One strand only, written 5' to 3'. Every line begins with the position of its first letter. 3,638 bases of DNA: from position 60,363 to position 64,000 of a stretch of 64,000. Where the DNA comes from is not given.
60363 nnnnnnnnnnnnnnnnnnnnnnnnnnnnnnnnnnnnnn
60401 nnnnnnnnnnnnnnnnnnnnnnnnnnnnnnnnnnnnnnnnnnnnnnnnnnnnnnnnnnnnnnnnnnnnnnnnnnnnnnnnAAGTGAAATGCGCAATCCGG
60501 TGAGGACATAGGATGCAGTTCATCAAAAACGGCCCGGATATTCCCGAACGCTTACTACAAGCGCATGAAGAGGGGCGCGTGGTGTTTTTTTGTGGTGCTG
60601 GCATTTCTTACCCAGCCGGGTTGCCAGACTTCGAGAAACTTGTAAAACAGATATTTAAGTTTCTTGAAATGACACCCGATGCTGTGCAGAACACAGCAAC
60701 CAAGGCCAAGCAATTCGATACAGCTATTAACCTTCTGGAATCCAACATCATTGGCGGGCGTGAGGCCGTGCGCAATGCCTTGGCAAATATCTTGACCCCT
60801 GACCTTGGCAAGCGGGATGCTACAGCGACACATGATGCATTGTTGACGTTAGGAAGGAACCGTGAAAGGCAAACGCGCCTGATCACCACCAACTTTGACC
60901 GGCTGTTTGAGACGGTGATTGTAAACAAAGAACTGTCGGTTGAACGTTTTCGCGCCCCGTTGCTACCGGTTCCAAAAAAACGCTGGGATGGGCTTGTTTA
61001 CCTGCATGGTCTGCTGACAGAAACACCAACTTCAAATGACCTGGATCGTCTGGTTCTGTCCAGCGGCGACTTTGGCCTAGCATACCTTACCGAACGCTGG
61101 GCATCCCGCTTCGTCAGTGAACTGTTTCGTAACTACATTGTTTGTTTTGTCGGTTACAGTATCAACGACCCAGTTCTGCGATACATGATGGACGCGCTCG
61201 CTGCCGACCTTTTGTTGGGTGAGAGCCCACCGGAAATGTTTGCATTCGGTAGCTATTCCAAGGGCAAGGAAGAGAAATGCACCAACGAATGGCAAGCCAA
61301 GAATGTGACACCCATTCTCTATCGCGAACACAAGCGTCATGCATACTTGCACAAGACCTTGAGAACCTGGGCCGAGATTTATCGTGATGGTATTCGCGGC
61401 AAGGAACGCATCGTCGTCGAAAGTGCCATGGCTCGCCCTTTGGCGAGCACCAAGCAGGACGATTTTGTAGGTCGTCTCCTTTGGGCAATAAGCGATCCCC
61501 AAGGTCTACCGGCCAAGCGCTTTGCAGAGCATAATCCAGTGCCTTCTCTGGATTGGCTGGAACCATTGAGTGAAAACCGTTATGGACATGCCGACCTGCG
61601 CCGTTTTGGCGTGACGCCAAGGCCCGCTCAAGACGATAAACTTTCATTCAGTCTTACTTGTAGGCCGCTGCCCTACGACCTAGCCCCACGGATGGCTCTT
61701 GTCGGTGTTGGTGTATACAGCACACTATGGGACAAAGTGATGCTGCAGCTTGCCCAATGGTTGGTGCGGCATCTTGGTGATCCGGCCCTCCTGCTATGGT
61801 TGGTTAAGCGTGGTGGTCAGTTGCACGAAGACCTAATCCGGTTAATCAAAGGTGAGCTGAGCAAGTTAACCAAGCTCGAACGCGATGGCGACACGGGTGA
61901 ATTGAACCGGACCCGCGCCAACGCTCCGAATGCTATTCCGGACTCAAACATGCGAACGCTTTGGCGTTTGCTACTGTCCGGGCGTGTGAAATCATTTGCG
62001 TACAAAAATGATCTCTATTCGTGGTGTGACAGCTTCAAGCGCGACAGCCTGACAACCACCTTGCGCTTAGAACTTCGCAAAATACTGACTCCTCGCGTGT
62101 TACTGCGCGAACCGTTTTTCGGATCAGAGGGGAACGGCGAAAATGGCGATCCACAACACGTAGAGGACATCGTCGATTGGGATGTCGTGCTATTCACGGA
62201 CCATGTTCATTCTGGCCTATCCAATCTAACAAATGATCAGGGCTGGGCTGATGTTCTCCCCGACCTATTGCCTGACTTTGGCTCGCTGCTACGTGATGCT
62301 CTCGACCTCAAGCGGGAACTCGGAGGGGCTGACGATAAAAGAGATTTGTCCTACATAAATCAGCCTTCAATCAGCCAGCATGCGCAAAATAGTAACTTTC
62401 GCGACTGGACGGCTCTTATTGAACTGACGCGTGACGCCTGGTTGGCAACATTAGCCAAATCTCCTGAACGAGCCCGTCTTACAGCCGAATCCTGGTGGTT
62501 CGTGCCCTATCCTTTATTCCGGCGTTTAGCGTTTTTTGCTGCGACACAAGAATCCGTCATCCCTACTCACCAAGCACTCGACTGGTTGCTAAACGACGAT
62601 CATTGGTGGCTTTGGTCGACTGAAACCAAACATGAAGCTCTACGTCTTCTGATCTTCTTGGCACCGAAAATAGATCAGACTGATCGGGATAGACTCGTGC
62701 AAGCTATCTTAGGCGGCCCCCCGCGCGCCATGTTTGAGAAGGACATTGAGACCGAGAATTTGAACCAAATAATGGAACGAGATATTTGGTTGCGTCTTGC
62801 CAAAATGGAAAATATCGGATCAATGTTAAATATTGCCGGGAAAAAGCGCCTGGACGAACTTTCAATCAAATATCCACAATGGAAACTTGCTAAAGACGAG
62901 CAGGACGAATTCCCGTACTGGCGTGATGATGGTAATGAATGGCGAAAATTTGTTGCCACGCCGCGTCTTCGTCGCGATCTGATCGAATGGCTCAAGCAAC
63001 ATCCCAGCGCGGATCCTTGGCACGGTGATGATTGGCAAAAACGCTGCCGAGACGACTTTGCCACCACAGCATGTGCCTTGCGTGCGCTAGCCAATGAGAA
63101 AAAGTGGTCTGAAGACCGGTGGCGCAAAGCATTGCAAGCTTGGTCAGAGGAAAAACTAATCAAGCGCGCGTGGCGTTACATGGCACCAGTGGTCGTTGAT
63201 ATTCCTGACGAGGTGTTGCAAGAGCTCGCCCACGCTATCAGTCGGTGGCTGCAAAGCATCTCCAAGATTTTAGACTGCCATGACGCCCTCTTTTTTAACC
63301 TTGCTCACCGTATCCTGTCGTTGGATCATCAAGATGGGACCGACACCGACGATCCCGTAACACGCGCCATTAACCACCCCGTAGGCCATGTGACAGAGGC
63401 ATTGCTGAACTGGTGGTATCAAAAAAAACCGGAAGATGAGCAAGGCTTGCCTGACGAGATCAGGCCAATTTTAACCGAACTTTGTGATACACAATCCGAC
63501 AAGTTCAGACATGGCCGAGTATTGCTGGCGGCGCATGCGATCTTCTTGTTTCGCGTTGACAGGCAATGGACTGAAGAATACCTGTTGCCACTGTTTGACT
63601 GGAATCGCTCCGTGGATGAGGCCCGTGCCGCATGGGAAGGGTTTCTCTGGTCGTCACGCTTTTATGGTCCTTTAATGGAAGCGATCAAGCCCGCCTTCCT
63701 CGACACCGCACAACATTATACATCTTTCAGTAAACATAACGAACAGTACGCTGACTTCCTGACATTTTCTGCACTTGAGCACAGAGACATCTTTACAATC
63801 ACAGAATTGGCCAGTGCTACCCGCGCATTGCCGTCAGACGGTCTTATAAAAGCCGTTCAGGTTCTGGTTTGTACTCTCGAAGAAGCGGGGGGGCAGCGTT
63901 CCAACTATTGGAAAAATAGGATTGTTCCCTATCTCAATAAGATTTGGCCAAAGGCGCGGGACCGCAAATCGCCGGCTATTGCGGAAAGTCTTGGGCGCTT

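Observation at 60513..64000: SIR2-domain ORF of over 1,160 codons at the island's distal edge, missing from the ORF track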

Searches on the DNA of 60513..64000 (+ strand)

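Call 33: search_dna_similar(query=window:60513-64000:+, collection=ecoli_genomes, mode=distant, max_rows=8)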
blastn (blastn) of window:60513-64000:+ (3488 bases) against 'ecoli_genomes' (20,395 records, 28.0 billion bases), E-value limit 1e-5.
Records with a match: 90; places in all: 91; records where one place covers at least 80% of the query: 0.
Genomes with a match: 90 of 5426; with a place that covers at least 80% of the query: 0. Places per genome that has any: lowest 1, median 1, highest 2. On chromosomes: 90 places; on plasmids: 1.
Best place of each record, by identity: 60-80% 90.
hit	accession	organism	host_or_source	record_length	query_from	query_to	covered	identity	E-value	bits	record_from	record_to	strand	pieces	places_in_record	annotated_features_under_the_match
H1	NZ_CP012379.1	Escherichia coli strain PAR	cockatoo feces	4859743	1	1047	21%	69.4%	5e-49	286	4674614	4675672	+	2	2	dsr1: anti-phage defense-associated sirtuin Dsr1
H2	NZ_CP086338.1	Escherichia coli strain EJN001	Homo sapiens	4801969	1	1044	21%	68.6%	1e-44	276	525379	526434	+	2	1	dsr1: anti-phage defense-associated sirtuin Dsr1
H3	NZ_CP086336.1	Escherichia coli strain EBJ001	Homo sapiens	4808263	1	1044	21%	68.6%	1e-44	276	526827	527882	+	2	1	dsr1: anti-phage defense-associated sirtuin Dsr1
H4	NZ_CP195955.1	Escherichia coli strain F5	Raw wastewater influent sample from the ...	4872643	1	1044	21%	68.6%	1e-44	276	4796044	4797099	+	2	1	dsr1: anti-phage defense-associated sirtuin Dsr1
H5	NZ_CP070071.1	Escherichia coli strain FDAARGOS_1287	Homo sapiens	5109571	442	1044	17%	67.2%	1e-43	188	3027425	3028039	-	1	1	dsr1: anti-phage defense-associated sirtuin Dsr1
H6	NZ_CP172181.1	Escherichia coli strain GF153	chicken meat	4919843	442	1044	17%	67.2%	1e-43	188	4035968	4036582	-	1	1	dsr1: anti-phage defense-associated sirtuin Dsr1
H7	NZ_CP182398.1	Escherichia coli strain EC6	pig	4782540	442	1044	17%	67.2%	1e-43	188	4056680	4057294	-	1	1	dsr1: anti-phage defense-associated sirtuin Dsr1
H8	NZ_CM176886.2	Escherichia coli strain YC21-F17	-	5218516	442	1044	17%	67.2%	1e-43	188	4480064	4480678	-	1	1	dsr1: anti-phage defense-associated sirtuin Dsr1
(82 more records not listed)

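Call 34: get_annotated_region(hit=H1, flank=6000)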
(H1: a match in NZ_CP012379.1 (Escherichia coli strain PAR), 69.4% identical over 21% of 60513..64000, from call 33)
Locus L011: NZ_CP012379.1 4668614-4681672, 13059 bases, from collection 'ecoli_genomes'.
description: Escherichia coli strain PAR chromosome, complete genome
organism: Escherichia coli strain PAR (NCBI taxid 562)
replicon: chromosome; assembly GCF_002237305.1
host: -; source: cockatoo feces; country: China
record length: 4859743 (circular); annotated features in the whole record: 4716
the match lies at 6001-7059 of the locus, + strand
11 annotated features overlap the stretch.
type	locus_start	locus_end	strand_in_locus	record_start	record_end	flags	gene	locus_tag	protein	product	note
CDS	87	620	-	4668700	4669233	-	-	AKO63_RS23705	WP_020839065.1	hypothetical protein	-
CDS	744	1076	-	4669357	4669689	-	-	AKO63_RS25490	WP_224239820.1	hypothetical protein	-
CDS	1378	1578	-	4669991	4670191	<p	-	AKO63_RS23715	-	helix-turn-helix transcriptional regulator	incomplete; partial in the middle of a contig; missing C-terminus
CDS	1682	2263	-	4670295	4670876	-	-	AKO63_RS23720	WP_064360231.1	inovirus-type Gp2 protein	-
CDS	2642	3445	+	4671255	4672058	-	-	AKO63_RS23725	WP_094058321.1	hypothetical protein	-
CDS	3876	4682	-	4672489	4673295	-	-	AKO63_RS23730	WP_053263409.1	GIY-YIG nuclease family protein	-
CDS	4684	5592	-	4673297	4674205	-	-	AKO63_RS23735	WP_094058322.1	hypothetical protein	-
CDS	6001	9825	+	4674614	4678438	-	dsr1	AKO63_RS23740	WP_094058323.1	anti-phage defense-associated sirtuin Dsr1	-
CDS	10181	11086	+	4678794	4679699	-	-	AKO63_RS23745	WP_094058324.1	hypothetical protein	-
CDS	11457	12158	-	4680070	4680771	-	-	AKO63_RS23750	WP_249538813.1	TOPRIM nucleotidyl transferase/hydrolase domain-containing protein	-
CDS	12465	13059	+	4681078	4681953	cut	-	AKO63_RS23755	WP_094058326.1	GTPase family protein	-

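Call 35: get_annotated_region(hit=H5, flank=6000)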
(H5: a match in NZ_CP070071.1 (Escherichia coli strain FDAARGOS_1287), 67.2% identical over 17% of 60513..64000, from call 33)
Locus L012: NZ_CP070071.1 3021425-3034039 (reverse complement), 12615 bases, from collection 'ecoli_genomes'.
description: Escherichia coli strain FDAARGOS_1287 chromosome, complete genome
organism: Escherichia coli strain FDAARGOS_1287 (NCBI taxid 562)
replicon: chromosome; assembly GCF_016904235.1
host: Homo sapiens; source: missing; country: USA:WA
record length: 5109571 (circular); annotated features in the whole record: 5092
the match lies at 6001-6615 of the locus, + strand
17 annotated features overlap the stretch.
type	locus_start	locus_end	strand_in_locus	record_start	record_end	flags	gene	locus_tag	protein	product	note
CDS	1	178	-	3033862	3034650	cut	fhuF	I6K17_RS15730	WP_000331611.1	siderophore-iron reductase FhuF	-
CDS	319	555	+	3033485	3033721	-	yjjZ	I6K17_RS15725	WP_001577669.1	DUF1435 domain-containing protein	-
tRNA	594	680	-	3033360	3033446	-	-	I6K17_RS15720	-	tRNA-Leu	-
tRNA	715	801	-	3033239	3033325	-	-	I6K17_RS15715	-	tRNA-Leu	-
tRNA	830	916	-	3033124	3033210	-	-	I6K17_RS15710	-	tRNA-Leu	-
CDS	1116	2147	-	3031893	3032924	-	rsmC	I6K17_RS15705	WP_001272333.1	16S rRNA (guanine(1207)-N(2))-methyltransferase RsmC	-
CDS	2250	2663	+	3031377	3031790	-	holD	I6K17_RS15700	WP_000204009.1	DNA polymerase III subunit psi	-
CDS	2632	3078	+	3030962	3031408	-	rimI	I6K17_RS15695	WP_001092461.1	ribosomal protein S18-alanine N-acetyltransferase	-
CDS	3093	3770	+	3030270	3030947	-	yjjG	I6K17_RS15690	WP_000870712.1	pyrimidine 5'-nucleotidase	-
CDS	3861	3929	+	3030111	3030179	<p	-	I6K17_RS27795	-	hypothetical protein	incomplete; partial in the middle of a contig; missing C-terminus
CDS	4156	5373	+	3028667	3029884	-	-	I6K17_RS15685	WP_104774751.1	tyrosine-type recombinase/integrase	-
CDS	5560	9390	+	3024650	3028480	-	dsr1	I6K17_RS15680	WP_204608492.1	anti-phage defense-associated sirtuin Dsr1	-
CDS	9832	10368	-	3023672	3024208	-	yfdR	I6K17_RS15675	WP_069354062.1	5'-deoxynucleotidase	-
CDS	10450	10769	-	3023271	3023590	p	-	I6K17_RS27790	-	hypothetical protein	frameshifted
CDS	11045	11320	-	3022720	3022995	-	-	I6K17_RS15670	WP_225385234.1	hypothetical protein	-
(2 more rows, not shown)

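Call 67: get_annotated_region(hit=H2, flank=3000)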
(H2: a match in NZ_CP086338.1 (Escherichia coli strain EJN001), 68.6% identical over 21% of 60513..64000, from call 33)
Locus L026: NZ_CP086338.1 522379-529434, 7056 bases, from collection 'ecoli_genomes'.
description: Escherichia coli strain EJN001 chromosome, complete genome
organism: Escherichia coli strain EJN001 (NCBI taxid 562)
replicon: chromosome; assembly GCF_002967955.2
host: Homo sapiens; source: urine; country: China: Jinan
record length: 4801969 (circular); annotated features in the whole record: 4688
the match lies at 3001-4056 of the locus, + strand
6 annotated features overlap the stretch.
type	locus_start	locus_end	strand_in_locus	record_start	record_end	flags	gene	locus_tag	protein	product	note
CDS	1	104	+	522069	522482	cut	holD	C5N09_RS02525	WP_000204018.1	DNA polymerase III subunit psi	-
CDS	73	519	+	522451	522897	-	rimI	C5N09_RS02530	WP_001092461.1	ribosomal protein S18-alanine N-acetyltransferase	-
CDS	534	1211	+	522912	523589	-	yjjG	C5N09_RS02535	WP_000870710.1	pyrimidine 5'-nucleotidase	-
CDS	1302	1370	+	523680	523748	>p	-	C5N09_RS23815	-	hypothetical protein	incomplete; partial in the middle of a contig; missing C-terminus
CDS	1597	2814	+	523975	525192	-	-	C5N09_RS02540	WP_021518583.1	tyrosine-type recombinase/integrase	-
CDS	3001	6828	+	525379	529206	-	dsr1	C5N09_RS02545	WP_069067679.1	anti-phage defense-associated sirtuin Dsr1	-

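Call 68: get_annotated_region(hit=H6, flank=3000)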
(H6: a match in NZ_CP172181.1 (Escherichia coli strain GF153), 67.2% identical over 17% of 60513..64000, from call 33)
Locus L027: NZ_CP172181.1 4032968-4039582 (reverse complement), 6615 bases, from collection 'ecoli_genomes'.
description: Escherichia coli strain GF153 chromosome, complete genome
organism: Escherichia coli strain GF153 (NCBI taxid 562)
replicon: chromosome; assembly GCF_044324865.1
host: -; source: chicken meat; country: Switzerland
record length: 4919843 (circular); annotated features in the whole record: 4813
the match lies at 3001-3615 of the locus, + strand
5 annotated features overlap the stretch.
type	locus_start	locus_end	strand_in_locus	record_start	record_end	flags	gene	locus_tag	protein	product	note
CDS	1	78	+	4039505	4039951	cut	rimI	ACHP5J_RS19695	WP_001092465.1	ribosomal protein S18-alanine N-acetyltransferase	-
CDS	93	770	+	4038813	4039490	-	yjjG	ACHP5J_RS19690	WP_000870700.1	pyrimidine 5'-nucleotidase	-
CDS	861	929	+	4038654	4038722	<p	-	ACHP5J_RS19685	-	hypothetical protein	incomplete; partial in the middle of a contig; missing C-terminus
CDS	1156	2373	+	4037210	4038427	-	-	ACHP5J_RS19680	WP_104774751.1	site-specific integrase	-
CDS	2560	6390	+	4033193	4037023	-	dsr1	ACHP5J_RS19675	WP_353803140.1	anti-phage defense-associated sirtuin Dsr1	-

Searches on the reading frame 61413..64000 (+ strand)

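Call 83: search_protein_representatives(protein=window:61413-64000:+)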
Query: 862 residues. Proteins with E-value up to 0.001 (for the whole library): 2662; up to 1e-10: 1664; up to 1e-30: 760. The best 150 are listed.
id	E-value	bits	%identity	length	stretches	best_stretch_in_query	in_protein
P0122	0.0e+00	1075.2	55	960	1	3-862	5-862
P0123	6.0e-281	951.1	52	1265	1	2-861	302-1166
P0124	6.0e-258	875.0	59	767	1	200-862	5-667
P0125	9.7e-249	844.6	50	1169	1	5-861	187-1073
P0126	1.8e-246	837.1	46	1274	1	2-862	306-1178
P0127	3.0e-242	823.1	46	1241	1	1-860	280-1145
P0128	6.6e-242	821.9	48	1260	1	1-856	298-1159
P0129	1.1e-241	821.3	55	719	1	2-730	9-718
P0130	5.3e-239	812.3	48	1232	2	90-862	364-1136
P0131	6.8e-237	805.4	52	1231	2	113-861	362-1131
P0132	2.5e-236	803.5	47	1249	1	6-859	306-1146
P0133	1.0e-234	798.2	44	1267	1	3-854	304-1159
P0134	2.9e-234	796.6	45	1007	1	1-862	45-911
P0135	5.6e-233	792.4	55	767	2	5-644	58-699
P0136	5.5e-231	785.8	46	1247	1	1-850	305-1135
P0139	8.1e-227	772.0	45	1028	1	4-862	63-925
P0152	1.2e-212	725.1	42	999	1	1-858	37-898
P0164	1.0e-204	698.8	43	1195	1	5-862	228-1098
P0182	1.9e-195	668.2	40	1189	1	3-860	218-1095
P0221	5.9e-177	607.0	41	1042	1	2-862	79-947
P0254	1.2e-162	559.7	38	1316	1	3-862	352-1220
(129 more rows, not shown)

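Call 85: search_protein_families(library=pfam, proteins=[P0122, P0134, P0139, P0152, P0221, P0125, P0164, P0182, P0254], max_evalue=0.001)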
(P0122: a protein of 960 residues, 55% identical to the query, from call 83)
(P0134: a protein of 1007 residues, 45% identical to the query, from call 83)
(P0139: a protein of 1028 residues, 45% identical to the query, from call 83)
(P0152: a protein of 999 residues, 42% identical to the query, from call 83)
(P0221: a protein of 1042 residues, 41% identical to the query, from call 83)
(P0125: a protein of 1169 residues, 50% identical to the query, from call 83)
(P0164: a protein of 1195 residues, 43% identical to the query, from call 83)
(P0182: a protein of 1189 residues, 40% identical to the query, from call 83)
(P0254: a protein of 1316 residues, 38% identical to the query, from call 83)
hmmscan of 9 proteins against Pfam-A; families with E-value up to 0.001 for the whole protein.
P0122 (960 aa): 0 families

P0134 (1007 aa): 0 families

P0139 (1028 aa): 0 families

P0152 (999 aa): 0 families

P0221 (1042 aa): 1 family
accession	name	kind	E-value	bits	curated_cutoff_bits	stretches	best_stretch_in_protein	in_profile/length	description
PF05485.17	THAP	-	0.00091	20.4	23.9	0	583-624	18-59/87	THAP domain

P0125 (1169 aa): 1 family
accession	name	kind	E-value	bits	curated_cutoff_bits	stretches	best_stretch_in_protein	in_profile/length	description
PF13289.12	SIR2_2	-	8.8e-22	78.2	24.5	1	2-143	3-140/141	SIR2-like domain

P0164 (1195 aa): 1 family
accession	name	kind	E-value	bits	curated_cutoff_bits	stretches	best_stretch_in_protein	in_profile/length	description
PF13289.12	SIR2_2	-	4.2e-18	66.2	24.5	1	39-188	2-141/141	SIR2-like domain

P0182 (1189 aa): 1 family
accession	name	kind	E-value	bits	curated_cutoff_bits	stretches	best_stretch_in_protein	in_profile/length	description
PF13289.12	SIR2_2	-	3.1e-23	82.9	24.5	1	37-183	3-141/141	SIR2-like domain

P0254 (1316 aa): 2 families
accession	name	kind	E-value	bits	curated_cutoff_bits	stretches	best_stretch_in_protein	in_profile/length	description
PF13289.12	SIR2_2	-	1.8e-21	77.2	24.5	1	164-314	3-141/141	SIR2-like domain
PF02146.23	SIR2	-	0.00035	21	24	0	70-179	1-96/180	Sir2 family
